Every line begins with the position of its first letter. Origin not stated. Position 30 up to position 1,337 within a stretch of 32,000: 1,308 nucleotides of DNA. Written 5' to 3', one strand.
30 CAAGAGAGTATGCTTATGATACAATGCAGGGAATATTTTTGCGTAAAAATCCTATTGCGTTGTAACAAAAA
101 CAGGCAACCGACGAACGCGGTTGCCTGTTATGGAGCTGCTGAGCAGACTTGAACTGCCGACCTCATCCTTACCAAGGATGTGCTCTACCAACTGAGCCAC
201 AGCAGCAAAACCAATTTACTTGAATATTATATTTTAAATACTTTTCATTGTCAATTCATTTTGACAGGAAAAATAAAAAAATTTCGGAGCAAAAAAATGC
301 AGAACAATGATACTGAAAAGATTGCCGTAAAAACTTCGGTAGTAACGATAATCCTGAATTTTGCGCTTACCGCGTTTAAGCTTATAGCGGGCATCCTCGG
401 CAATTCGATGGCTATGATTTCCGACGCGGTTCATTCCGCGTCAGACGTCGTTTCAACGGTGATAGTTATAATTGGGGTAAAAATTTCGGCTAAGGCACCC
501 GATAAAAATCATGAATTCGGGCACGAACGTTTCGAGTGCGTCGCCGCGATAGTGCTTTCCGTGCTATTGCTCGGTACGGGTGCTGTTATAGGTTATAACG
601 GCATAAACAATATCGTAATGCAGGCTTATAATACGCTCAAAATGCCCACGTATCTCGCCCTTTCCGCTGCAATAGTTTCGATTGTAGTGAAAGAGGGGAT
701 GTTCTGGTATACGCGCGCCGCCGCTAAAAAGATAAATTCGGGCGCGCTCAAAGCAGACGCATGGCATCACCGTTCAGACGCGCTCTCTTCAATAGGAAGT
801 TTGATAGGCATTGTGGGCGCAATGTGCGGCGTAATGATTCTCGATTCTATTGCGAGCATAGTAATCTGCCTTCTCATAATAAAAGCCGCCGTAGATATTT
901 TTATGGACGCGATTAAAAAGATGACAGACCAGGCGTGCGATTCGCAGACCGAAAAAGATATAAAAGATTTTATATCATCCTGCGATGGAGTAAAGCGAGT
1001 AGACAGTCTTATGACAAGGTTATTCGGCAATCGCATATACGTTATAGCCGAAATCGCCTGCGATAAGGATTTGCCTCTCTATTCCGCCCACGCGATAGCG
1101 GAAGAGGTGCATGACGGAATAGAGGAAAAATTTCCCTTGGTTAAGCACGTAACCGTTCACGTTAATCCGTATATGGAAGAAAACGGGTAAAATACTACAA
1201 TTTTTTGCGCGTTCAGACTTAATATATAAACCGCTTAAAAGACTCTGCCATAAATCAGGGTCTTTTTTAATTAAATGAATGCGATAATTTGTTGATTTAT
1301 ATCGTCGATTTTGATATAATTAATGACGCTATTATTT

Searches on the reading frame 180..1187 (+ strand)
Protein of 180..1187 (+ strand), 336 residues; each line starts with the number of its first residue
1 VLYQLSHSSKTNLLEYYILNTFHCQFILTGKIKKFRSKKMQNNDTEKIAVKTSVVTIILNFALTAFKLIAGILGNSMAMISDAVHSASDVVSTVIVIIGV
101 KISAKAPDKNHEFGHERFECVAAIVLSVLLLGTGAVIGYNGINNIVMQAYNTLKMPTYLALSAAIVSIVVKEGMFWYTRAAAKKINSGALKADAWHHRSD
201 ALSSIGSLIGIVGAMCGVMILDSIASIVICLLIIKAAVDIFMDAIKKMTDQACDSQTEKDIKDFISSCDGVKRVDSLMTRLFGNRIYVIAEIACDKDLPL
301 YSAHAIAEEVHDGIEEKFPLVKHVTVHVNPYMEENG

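Call 5: search_protein_families(library=pfam, proteins=[window:180-1187:+], max_evalue=0.001)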
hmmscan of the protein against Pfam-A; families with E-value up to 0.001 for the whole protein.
window:180-1187:+ (336 aa): 2 families
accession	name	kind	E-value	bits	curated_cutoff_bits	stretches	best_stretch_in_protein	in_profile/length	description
PF01545.26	Cation_efflux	-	4.3e-48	164.2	26.6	1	54-246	2-195/198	Cation efflux family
PF16916.11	ZT_dimer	-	2.2e-22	79.3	26.7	1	254-331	2-78/78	Dimerisation domain of Zinc Transporter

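Call 6: search_protein_families(library=ncbifam, proteins=[window:180-1187:+], max_evalue=0.001)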
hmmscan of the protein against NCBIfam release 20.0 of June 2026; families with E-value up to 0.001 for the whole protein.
window:180-1187:+ (336 aa): 10 families
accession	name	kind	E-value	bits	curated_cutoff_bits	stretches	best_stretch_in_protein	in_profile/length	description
TIGR01297.1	CDF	superfamily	1.3e-68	231.4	82.35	1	51-331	3-283/285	cation diffusion facilitator family transporter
NF033615.1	CDF_MamM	equivalog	3.8e-60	203.6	350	1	50-331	9-289/290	magnetosome biogenesis CDF transporter MamM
NF033616.1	CDF_MamB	equivalog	1.3e-54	185.7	350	1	55-330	11-283/284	magnetosome biogenesis CDF transporter MamB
NF050169.1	CatEfflxFieF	equivalog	1.8e-43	148.8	420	1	48-330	6-281/282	cation efflux pump FieF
NF040994.1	MamV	equivalog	1.6e-34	119.4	500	1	40-330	1-287/319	CDF transporter MamV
NF007064.0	PRK09509.1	equivalog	7.4e-34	117.1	447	1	50-331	10-287/300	CDF family cation-efflux transporter FieF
NF052621.1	MngEfTpMntE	equivalog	1.4e-33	116.6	500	1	50-331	3-282/293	manganese efflux transporter MntE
NF052602.1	Zn_efflux_Cdf31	equivalog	2.3e-30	106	460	1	51-331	8-290/299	CDF family zinc efflux transporter Cdf31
NF002923.0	PRK03557.1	equivalog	1.8e-19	70.2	408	1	55-328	23-289/313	CDF family zinc transporter ZitB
NF033827.1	CDF_efflux_DmeF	equivalog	4.4e-09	36.1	250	1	189-299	177-287/309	CDF family Co(II)/Ni(II) efflux transporter DmeF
